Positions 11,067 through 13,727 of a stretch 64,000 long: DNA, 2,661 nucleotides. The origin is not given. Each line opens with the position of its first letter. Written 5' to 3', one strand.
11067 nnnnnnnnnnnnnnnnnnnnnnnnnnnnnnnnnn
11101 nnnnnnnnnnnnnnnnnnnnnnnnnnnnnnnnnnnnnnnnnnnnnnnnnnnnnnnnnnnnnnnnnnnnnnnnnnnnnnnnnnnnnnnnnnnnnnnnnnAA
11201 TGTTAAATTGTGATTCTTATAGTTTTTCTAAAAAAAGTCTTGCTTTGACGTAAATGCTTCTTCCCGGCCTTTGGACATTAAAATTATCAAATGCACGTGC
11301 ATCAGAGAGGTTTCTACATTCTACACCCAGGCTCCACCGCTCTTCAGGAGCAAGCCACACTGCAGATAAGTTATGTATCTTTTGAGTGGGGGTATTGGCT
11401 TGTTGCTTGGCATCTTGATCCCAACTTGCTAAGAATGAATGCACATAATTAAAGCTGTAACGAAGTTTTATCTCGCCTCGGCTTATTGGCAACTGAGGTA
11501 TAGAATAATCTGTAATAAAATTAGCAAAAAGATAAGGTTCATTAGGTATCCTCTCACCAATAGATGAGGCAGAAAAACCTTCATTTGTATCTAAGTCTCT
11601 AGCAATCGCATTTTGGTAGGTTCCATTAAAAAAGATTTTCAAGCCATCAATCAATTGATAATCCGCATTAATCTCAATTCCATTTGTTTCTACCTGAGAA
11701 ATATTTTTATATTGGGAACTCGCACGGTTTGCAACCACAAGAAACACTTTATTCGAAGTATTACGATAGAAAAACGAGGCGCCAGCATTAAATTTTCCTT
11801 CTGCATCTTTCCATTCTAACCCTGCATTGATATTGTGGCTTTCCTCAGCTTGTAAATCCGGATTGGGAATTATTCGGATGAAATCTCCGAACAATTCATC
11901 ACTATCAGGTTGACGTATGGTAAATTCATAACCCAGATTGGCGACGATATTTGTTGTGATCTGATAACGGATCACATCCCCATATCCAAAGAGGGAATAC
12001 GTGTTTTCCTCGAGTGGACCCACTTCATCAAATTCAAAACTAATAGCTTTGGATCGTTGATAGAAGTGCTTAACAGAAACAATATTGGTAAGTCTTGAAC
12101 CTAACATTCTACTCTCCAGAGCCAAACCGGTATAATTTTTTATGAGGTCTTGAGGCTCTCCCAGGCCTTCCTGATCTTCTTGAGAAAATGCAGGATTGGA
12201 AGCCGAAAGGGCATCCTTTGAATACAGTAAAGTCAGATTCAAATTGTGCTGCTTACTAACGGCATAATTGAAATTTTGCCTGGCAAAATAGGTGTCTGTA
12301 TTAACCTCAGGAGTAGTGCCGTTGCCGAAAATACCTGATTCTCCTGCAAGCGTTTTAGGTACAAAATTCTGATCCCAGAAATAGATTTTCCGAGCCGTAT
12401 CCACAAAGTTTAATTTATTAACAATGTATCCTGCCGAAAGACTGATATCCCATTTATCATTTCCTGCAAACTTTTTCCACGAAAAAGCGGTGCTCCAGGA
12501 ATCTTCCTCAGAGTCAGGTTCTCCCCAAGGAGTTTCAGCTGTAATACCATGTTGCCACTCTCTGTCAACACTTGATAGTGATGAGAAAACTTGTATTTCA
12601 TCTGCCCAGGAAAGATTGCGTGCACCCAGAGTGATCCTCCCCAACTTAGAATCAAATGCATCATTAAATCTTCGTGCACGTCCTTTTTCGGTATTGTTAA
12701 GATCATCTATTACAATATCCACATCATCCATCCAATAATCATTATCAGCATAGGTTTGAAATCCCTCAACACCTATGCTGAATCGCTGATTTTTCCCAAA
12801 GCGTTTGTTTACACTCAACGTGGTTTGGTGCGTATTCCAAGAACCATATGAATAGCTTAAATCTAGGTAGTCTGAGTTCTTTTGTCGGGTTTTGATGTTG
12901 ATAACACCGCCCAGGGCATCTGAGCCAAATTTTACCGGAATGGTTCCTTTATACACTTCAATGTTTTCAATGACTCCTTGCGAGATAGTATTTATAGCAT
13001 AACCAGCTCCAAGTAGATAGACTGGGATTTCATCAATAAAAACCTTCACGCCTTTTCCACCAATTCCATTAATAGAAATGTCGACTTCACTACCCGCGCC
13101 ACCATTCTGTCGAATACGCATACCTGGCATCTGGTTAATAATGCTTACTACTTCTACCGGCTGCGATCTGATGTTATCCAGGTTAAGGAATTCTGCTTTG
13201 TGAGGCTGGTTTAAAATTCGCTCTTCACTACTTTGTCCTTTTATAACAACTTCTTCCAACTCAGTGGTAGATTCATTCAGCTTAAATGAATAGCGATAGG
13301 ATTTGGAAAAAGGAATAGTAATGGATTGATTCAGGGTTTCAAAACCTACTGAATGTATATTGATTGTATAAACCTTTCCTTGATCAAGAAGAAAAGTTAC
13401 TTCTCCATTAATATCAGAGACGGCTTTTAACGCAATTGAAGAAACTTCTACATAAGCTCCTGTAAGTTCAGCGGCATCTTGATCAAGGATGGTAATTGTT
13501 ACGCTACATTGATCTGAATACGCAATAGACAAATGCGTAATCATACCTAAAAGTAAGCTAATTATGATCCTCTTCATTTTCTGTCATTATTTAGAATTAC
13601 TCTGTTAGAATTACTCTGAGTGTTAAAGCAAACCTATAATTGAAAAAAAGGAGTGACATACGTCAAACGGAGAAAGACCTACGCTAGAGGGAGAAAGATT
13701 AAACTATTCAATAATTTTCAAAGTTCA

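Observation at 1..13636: Candidate undescribed system: Fur-controlled chelate-uptake pair wired to two exporters and pseudo-peptidase ABC subunits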

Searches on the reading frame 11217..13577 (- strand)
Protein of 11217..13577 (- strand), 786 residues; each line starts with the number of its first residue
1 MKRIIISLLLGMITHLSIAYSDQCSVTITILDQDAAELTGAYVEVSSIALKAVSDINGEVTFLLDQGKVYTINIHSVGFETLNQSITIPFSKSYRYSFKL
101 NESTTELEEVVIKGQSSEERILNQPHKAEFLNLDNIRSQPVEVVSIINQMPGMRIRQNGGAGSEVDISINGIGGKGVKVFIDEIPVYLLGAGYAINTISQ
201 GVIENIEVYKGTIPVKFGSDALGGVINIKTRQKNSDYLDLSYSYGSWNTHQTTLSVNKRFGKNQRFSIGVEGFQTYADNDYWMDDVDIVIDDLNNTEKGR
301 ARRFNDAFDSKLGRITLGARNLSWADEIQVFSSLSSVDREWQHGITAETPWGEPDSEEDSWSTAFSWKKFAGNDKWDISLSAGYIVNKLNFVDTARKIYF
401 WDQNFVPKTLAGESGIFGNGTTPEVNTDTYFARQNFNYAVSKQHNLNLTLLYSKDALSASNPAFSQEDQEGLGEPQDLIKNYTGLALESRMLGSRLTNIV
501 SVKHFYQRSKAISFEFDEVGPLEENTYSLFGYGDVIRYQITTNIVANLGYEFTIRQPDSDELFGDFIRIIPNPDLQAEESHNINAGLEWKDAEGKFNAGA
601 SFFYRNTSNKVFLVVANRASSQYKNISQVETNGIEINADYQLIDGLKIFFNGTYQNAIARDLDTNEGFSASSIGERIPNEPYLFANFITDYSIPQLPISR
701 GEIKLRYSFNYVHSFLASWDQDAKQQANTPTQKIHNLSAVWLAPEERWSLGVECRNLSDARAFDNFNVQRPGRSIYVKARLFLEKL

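Call 3: search_protein_families(library=pfam, proteins=[window:11217-13577:-], max_evalue=0.01)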
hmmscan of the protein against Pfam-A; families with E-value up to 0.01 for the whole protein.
window:11217-13577:- (786 aa): 4 families
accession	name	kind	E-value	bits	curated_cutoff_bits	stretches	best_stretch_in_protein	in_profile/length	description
PF00593.30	TonB_dep_Rec_b-barrel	-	2.9e-24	87.2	27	1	343-757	45-436/436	TonB dependent receptor-like, beta-barrel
PF07715.20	Plug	-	5.9e-13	49.7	23.9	1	136-225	17-107/107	TonB-dependent Receptor Plug Domain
PF13715.12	CarbopepD_reg_2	-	2.1e-09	37.7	32.2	1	30-112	5-88/88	CarboxypepD_reg-like domain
PF13620.12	CarboxypepD_reg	-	8.7e-05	23.2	32.3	1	25-100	1-81/82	Carboxypeptidase regulatory-like domain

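Call 4: search_protein_families(library=ncbifam, proteins=[window:11217-13577:-], max_evalue=0.01)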
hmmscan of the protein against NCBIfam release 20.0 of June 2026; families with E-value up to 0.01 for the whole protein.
window:11217-13577:- (786 aa): 25 families
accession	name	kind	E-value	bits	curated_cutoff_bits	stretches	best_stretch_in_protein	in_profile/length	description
NF038079.1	TonB_sider_MxcH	equivalog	1.2e-121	407.2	925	1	104-779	112-788/792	TonB-dependent siderophore myxochelin receptor MxcH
TIGR01785.1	TonB-hemin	subfamily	7.5e-28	97.4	316.85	1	107-779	1-673/677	TonB-dependent heme/hemoglobin receptor family protein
TIGR01783.1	TonB-siderophor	subfamily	1.3e-21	76.9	223.5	2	572-767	446-625/649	TonB-dependent siderophore receptor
TIGR01779.1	TonB-B12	equivalog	1.5e-21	76.6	599.7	1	137-275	59-199/614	TonB-dependent vitamin B12 receptor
TIGR01786.1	TonB-hemlactrns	subfamily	5.7e-21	74.5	323.75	1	117-657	14-587/719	TonB-dependent hemoglobin/transferrin/lactoferrin family receptor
TIGR04056.1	OMP_RagA_SusC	subfamily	4.8e-20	71.5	368.25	2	26-271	3-242/981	SusC/RagA family TonB-linked outer membrane protein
NF007926.1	PRK10641.1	equivalog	4.9e-20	71.6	836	2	137-268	58-190/617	TonB-dependent vitamin B12 receptor BtuB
NF041535.1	TonB_rec_PqqU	equivalog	1.3e-13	50.1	1200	2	121-261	13-161/676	TonB-dependent receptor PqqU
NF010012.0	PRK13486.1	equivalog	1.8e-13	49.8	924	2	568-671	463-565/696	TonB-dependent receptor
NF010048.1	PRK13524.1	subfamily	4.5e-12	45.3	493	1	100-272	33-210/744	FepA family TonB-dependent siderophore receptor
NF010010.0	PRK13483.1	equivalog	1.7e-11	42.8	927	1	97-236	23-168/660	ligand-gated channel protein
NF049945.1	TonB_dep_FCYXU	equivalog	2e-11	43.3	825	1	101-282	30-219/697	TonB-dependent receptor, FCYXU motif-type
NF010038.0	PRK13513.1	equivalog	1.1e-10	40.7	942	1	95-237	23-171/659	ligand-gated channel protein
NF007478.2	PRK10064.1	equivalog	7.9e-10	37.6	745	1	102-233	25-160/663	catecholate siderophore receptor CirA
TIGR01782.1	TonB-Xanth-Caul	subfamily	1.9e-09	36.4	310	1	570-766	637-843/868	TonB-dependent receptor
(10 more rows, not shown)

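Call 78: search_solved_structures(query=window:11217-13577:-, max_evalue=0.00001)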
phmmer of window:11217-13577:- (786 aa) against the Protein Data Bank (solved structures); distinct sequences matched with E-value up to 0.00001: 20.
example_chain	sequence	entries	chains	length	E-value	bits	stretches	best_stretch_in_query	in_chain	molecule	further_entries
9gbc_A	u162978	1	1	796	3.4e-79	270.4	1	67-782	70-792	TonB-linked outer membrane receptor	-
1nqe_A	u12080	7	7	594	3.1e-11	45.7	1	136-268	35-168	Vitamin B12 receptor | Vitamin B12 transporter btuB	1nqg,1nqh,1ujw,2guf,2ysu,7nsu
3rgn_A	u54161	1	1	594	3.1e-11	45.7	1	136-268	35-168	Vitamin B12 transporter BtuB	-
1nqf_A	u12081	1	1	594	3.1e-11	45.7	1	136-268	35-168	Vitamin B12 receptor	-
2gsk_A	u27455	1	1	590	3.2e-11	45.6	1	136-268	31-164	Vitamin B12 transporter btuB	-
3m8b_A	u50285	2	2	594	3.4e-11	45.6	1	136-268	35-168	Vitamin B12 transporter btuB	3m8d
3rgm_A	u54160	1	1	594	3.7e-11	45.4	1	136-268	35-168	Vitamin B12 transporter BtuB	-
2hdf_A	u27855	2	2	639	2.2e-07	32.9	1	108-233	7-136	Colicin I receptor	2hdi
1fep_A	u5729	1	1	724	4.8e-07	31.8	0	122-252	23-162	FERRIC ENTEROBACTIN RECEPTOR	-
5fp2_A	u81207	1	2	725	5.4e-07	31.7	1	102-236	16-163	FERRIC ENTEROBACTIN RECEPTOR PIRA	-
9nn6_A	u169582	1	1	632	7.3e-07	31.2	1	111-233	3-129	Colicin I receptor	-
6r1f_A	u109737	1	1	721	1.8e-06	29.9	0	112-265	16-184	Ferric enterobactin receptor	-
5out_A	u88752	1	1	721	2e-06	29.8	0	112-265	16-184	Ferric enterobactin receptor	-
6q5e_A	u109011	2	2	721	2e-06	29.8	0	112-265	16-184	Ferric enterobactin receptor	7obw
6i2j_A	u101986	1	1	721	2e-06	29.8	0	112-265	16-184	Ferric enterobactin receptor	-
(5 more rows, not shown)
